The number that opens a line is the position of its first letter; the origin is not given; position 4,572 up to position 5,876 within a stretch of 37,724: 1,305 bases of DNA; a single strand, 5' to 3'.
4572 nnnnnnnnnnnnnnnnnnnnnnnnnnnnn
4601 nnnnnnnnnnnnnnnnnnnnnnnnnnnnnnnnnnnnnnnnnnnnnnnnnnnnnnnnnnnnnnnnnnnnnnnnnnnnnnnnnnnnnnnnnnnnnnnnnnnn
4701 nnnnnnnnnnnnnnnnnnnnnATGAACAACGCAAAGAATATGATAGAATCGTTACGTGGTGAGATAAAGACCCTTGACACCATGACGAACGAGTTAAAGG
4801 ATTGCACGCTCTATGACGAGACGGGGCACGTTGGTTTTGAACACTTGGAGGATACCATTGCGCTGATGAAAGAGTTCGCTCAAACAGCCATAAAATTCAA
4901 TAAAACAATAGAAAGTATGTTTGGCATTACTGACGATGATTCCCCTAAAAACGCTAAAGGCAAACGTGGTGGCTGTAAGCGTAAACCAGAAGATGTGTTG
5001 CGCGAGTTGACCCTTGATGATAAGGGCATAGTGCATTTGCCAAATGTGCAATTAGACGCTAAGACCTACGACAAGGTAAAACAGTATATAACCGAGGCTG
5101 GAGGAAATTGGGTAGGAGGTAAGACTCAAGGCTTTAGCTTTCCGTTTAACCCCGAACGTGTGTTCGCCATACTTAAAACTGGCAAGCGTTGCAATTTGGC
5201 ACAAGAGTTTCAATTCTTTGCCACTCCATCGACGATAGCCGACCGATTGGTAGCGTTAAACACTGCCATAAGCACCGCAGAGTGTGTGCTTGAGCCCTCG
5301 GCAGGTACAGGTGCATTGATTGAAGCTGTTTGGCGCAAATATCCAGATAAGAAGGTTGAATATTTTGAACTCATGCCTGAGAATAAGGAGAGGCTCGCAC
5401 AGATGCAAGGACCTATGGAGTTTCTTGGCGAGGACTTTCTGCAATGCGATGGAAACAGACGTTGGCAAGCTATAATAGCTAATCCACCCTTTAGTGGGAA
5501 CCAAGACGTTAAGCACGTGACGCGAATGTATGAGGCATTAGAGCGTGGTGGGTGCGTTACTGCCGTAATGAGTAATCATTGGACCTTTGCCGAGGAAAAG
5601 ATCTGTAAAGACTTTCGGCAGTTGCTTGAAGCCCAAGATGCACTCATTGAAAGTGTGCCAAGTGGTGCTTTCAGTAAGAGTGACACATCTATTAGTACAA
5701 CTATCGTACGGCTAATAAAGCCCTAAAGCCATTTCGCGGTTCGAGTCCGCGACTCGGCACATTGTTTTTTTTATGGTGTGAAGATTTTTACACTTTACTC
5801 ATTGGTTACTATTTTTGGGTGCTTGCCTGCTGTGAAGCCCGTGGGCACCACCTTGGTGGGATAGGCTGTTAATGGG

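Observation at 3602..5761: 2.2-kb recombinase plus methyltransferase cassette nested in the prophage, bounded by 26-bp tRNA-3'-end-like direct repeats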

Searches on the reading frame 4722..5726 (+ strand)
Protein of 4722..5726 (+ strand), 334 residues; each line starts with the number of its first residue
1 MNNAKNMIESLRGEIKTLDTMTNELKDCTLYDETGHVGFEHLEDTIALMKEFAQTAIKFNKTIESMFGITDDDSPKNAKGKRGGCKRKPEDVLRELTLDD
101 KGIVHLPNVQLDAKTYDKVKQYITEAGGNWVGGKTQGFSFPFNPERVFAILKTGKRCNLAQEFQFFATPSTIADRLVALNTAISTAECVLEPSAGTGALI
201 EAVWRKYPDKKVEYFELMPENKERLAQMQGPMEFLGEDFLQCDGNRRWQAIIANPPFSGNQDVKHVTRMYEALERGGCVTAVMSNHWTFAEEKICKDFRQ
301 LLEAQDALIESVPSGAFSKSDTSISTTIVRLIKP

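Call 7: search_protein_families(library=pfam, proteins=[window:4722-5726:+], max_evalue=0.01)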
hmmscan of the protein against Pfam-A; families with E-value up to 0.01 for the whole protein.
window:4722-5726:+ (334 aa): 2 families
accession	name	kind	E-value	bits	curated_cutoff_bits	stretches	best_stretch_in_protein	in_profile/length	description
PF07669.17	Eco57I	-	0.00085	19.9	25.3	0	218-269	42-120/171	Eco57I restriction-modification methylase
PF05175.20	MTS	-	0.0023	18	23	1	186-300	32-156/170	Methyltransferase small domain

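Call 8: search_protein_families(library=phrogs, proteins=[window:4722-5726:+], max_evalue=0.001)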
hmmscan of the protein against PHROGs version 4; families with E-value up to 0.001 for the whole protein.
window:4722-5726:+ (334 aa): 13 families
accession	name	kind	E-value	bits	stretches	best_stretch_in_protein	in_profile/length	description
phrog_9133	-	unknown function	1.4e-56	193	1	88-333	660-904/1259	-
phrog_15406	-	other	6.4e-28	97.4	1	164-334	1250-1418/2789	DNA methyltransferase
phrog_11358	-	unknown function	1e-27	96.6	1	164-328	1847-2006/3431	-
phrog_18947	-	unknown function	1.1e-22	80.2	1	165-333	569-736/1537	-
phrog_6263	-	other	1.6e-19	71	1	95-285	326-509/548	DNA methyltransferase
phrog_9793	-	unknown function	3.5e-17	63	1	164-329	604-767/772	-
phrog_22901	-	unknown function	1.3e-15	56.8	1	164-330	634-799/1394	-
phrog_799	-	other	1.6e-08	35.2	1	158-287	207-320/458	DNA methyltransferase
phrog_5172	-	unknown function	4.6e-08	33.2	1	164-282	21-130/377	-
phrog_10691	-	unknown function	6.6e-08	30.4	1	161-329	2355-2522/3925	-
phrog_32703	-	unknown function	9.1e-08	32.2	1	163-285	9-125/480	-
phrog_5143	-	unknown function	5.4e-07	28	1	164-331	1801-1966/2204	-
phrog_3820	-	other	4.4e-06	27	1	166-270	51-151/255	DNA methyltransferase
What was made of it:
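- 4722..5726 (+): Orphan gamma-class N6-adenine DNA methyltransferase. Motif I is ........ and motif IV is NPPF. The N-terminal domain of about 160 aa is uncharacterised. The start overlaps the recombinase gene by 41 nt. PHROGs: phrog_9133 at 1.4e-56, plus DNA methyltransferase families (call 8).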

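Call 54: search_solved_structures(query=window:4722-5726:+, max_evalue=1, show_alignments=2)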
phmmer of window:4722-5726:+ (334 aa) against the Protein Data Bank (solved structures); distinct sequences matched with E-value up to 1: 5.
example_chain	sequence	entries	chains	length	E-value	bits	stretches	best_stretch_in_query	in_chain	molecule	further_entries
8oyv_A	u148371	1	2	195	0.32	13.2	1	7-72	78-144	De novo designed soluble Claudin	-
9fce_A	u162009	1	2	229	0.54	12.5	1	177-226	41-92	SAM dependent methyltransferase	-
2b3t_A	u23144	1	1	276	0.71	12.1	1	188-263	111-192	Protein methyltransferase hemK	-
1t43_A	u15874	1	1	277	0.71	12.1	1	188-263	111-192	Protein methyltransferase hemK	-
2c3b_A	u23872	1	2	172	0.76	12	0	51-161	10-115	PPIASE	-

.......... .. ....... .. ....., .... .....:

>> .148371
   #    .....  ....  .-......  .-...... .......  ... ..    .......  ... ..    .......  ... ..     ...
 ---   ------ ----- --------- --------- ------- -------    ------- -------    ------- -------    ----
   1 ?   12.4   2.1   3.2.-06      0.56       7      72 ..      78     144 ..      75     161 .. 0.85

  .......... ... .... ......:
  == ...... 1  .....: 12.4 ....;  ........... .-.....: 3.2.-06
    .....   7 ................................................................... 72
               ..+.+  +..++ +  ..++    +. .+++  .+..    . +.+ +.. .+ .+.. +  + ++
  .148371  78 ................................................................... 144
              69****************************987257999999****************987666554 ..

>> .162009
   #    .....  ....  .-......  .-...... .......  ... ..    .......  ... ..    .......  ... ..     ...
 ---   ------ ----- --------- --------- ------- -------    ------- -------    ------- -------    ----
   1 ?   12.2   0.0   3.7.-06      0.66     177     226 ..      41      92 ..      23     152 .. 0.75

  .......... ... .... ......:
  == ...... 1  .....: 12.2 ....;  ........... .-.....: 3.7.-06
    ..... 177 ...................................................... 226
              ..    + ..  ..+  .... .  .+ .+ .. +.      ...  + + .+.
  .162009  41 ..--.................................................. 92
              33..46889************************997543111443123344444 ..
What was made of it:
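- On Orphan N6-adenine DNA methyltransferase (gamma class): Sequence-level PDB hits are insignificant (call 54), and the Pfam Eco57I hit is below its cut-off (call 7).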

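Call 56: search_protein_families(library=ncbifam, proteins=[window:4722-5726:+], max_evalue=0.01)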
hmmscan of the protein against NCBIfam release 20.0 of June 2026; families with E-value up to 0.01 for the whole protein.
window:4722-5726:+ (334 aa): 2 families
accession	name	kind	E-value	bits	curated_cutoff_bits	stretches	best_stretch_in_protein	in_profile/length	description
TIGR02072.1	BioC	equivalog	0.00087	19.2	184.95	1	172-291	19-142/244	malonyl-ACP O-methyltransferase BioC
NF000337.1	erm_SHROVE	exception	0.00094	18.6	320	1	165-266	10-110/248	ErmE/ErmH/ErmO/ErmR family 23S rRNA (adenine(2058)-N(6))-methyltransferase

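Call 71: find_homologous_proteins(query=window:4722-5726:+, max_evalue=0.00001)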
Query window:4722-5726:+ (334 aa): 1377 proteins with E <= 0.00001 among 3369 candidates; the best 120 are listed.
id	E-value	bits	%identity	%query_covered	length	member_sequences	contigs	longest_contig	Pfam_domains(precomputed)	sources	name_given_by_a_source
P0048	2.8e-209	712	92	100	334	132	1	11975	-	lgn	-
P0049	9.8e-202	687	90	100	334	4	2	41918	-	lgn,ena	-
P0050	3.6e-201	685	90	100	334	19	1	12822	-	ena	-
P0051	1.5e-178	611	79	100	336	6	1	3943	-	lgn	-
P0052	2.9e-178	610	79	100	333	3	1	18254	-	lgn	-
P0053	7.8e-178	608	79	100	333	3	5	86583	-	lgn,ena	-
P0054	3.9e-177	606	79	100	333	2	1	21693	-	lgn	-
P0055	2.8e-167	574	77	100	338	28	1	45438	-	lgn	-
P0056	3.8e-93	330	46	100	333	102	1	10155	PF07669.18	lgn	-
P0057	5.2e-91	323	47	98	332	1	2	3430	-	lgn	-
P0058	6.6e-90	320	46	97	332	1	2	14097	-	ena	-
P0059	1.1e-89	319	46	97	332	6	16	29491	-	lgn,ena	-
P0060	1.5e-89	318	46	99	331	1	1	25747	-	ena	-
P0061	1.7e-89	318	46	97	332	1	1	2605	-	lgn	-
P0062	2.2e-89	318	46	97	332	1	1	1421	-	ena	-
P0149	4.2e-83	297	43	99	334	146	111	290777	-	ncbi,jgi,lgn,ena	jgi:hypothetical protein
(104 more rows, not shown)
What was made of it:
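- On Orphan N6-adenine DNA methyltransferase (gamma class): One source labels relatives 'predicted RNA methylase' and another 'SAM-dependent DNA methyltransferase' (call 71).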

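Call 72: find_encoding_contigs(protein=P0053, flank=4000, max_places=4)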
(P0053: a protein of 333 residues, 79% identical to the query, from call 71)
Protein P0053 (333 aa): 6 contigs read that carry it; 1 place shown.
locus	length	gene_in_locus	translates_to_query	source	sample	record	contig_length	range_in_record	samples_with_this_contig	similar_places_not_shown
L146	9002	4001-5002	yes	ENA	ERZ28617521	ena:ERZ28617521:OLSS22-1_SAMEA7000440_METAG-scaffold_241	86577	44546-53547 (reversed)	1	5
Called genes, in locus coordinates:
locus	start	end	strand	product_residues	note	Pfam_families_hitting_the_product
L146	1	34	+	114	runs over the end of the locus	-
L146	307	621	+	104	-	-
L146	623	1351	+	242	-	PF00132:Hexapep (faint)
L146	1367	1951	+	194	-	-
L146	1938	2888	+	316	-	PF00589:Phage_integrase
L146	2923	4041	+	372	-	PF13495:Phage_int_SAM_4 (faint), PF02899:Phage_int_SAM_1, PF00589:Phage_integrase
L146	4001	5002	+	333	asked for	-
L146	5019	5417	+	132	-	-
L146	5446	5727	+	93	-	-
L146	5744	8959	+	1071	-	PF01807:Zn_ribbon_DnaG, PF08275:DNAG_N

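Call 73: find_encoding_contigs(protein=P0149, flank=4000, max_places=4)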
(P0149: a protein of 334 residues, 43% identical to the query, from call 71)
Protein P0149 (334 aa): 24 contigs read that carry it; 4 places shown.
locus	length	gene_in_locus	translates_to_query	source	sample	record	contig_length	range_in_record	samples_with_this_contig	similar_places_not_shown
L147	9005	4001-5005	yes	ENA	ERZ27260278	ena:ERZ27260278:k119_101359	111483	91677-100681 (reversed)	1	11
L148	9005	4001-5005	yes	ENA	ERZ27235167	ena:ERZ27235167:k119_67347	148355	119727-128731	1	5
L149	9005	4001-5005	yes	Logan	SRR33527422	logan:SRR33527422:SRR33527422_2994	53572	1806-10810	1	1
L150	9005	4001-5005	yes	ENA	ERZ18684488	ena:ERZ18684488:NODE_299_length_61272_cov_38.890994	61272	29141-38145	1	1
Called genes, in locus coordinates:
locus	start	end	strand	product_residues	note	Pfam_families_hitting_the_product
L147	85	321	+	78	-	-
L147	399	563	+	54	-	-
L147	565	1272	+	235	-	PF19808:DUF6291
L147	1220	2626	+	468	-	PF00772:DnaB, PF03796:DnaB_C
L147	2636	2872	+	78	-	-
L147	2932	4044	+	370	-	PF02899:Phage_int_SAM_1, PF00589:Phage_integrase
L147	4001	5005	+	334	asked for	-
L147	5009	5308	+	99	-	-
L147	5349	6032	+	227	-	PF01555:N6_N4_Mtase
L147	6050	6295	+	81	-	PF00550:PP-binding (weak)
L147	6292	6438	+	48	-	-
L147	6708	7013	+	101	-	-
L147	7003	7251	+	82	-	-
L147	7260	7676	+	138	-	-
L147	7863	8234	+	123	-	-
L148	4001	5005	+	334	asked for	-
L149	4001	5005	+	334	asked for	-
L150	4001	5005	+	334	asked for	-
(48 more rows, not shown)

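Call 84: search_protein_families(library=padloc, proteins=[window:4722-5726:+], max_evalue=0.001)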
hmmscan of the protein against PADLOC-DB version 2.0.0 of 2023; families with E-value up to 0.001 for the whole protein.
window:4722-5726:+ (334 aa): 6 families
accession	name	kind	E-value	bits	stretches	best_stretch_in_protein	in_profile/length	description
PDLC03258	MTase_II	-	1.3e-10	38.9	1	165-258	24-113/366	Type II methyltransferase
PDLC03267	MTase_II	-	6.8e-09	33.2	1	166-265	16-124/539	Type II methyltransferase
PDLC03719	oMTase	-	1.1e-06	25.9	1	165-260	27-125/387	orphan methyltransferase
PDLC03301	MTase_II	-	5.9e-06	23.1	1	166-270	77-189/604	Type II methyltransferase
PDLC03248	MTase_II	-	1.8e-05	21.7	1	163-260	9-98/521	Type II methyltransferase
PDLC03021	MTase_I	-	2.4e-05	21.4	0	247-328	272-372/491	Type I methyltransferase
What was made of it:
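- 4722..5726 (+): PADLOC: Type II and orphan methyltransferase models, about 1e-10 (call 84).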

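Call 87: predict_structure(alignment_id=A4)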
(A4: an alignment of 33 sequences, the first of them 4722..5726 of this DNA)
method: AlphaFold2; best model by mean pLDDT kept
length: 334 residues; sequences in the alignment: 33
mean_pLDDT: 82.7   pTM: 0.54
mean pLDDT of the five models: 82.7, 82.0, 81.1, 80.8, 77.4
residues with pLDDT >= 90: 115; 70-90: 173; 50-70: 28; < 50: 18
segments of 3 or more residues with pLDDT < 50: 71-83, 160-163
pLDDT, mean of each block of 10 residues (from residue 1): 74 85 80 78 82 82 71 37 69 89 85 86 81 73 72 70 66 96 96 91 96 88 88 93 88 87 94 96 86 91 97 76 81 96
secondary structure, 60 per line:
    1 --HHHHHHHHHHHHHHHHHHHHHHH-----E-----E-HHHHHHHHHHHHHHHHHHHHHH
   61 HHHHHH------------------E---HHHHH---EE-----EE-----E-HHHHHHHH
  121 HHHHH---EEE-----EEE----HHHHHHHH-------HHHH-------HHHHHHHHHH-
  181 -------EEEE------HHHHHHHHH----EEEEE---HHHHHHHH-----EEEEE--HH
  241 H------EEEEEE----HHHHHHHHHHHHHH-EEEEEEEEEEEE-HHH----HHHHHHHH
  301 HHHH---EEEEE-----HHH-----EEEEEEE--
elements in order: H3-25 H39-66 H89-93 H113-125 E129-131 E137-139 H144-151 H159-162 H170-179 E188-191 H198-206 E211-215 H219-226 E232-236 E248-253 H258-271 E273-284 H293-304 E308-312 E326-332
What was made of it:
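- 4722..5726 (+): AlphaFold model with pLDDT 82.7 (call 87).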

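Call 89: fold_search(model_id=the predicted structure, library=pdb)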
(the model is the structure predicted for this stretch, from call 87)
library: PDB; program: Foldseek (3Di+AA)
matches with E <= 10: 1896; with E <= 0.001: 1075
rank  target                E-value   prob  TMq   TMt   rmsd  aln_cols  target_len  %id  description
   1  2okc_A                3.8e-10  1.00  0.41  0.33  11.3       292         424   17  Crystal structure of Type I restriction enzyme StySJI M protein (NP_813429.1) from Bacteroides thetaiotaomicron VPI-54 (released 2007-01-30)
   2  7vs4_A                2.7e-09  1.00  0.41  0.29   8.8       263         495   19  Crystal structure of PacII_M1M2S-DNA(m6A)-SAH complex (released 2022-11-30)
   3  7vru_A                4.7e-09  1.00  0.41  0.28   8.6       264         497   18  Crystal structure of PacII_M1M2S-DNA-SAH complex (released 2022-11-30)
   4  7lni_A                8.6e-09  1.00  0.41  0.26   4.8       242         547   14  SeMet CamA Adenine Methyltransferase Complexed to Cognate Substrate DNA (released 2021-05-19)
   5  4kwc                  1.2e-08  1.00  0.35  0.44   7.8       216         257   11  Structure of the plantazolicin methyltransferase BpumL in complex with SAH (released 2013-07-24)
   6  2okc_B                1.2e-08  1.00  0.41  0.32  11.5       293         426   16  Crystal structure of Type I restriction enzyme StySJI M protein (NP_813429.1) from Bacteroides thetaiotaomicron VPI-54 (released 2007-01-30)
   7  2y7c_B                2.1e-08  1.00  0.40  0.26  12.8       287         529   18  Atomic model of the Ocr-bound methylase complex from the Type I restriction-modification enzyme EcoKI (M2S1). Based on (released 2011-02-09)
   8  2adm_A                3.0e-08  1.00  0.43  0.37   3.0       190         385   19  ADENINE-N6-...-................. TAQI (released 1997-01-27)
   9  7qw5_A                3.0e-08  1.00  0.41  0.26   4.2       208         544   18  Adenine-specific DNA methyltransferase M.BseCI complexed with AdoHcy and cognate unmethylated DNA duplex (released 2023-01-25)
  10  3mcz_A                3.0e-08  1.00  0.37  0.36  14.8       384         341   11  The Structure of an O-methyltransferase family protein from Burkholderia thailandensis. (released 2010-05-26)
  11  1wy7_B                3.6e-08  1.00  0.37  0.60   4.2       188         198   20  crystal structure of a putative RNA methyltransferase PH1948 from Pyrococcus horikoshii (released 2005-12-13)
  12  7eew_A                3.8e-08  1.00  0.43  0.24  12.5       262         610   14  Crystal structure of the intact MTase from Vibrio vulnificus YJ016 in complex with the DNA-mimicking Ocr protein and t (released 2022-03-23)
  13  7lnj_C                4.1e-08  1.00  0.41  0.26   5.1       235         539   14  CamA Adenine Methyltransferase Complexed to Cognate Substrate DNA (released 2021-05-19)
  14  8vpg_A                4.1e-08  1.00  0.39  0.24   5.6       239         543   14  CamA Adenine Methyltransferase Complexed to Cognate Substrate DNA and Containing Quinoline-based SGI-1027 Analog 455 (released 2024-09-25)
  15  1wy7_A                4.3e-08  1.00  0.36  0.58   4.4       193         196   19  crystal structure of a putative RNA methyltransferase PH1948 from Pyrococcus horikoshii (released 2005-12-13)
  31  7lni_C                1.1e-07  1.00  0.40  0.26   4.8       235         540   14  SeMet CamA Adenine Methyltransferase Complexed to Cognate Substrate DNA (released 2021-05-19)
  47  7lni_B                1.9e-07  1.00  0.39  0.25   6.6       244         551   13  SeMet CamA Adenine Methyltransferase Complexed to Cognate Substrate DNA (released 2021-05-19)
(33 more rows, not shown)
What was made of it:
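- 4722..5726 (+): Top Foldseek matches in the PDB are HsdM, PacII M, CamA, M.TaqI and M.BseCI (call 89).
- On Orphan N6-adenine DNA methyltransferase (gamma class): Top Foldseek hits are HsdM 2okc, PacII 7vs4, CamA 7lni, M.TaqI 2adm and M.BseCI 7qw5, at E 4e-10 to 3e-08 (call 89).
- The methyltransferase fold matches adenine-N6 DNA methyltransferases (calls 84, 89).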
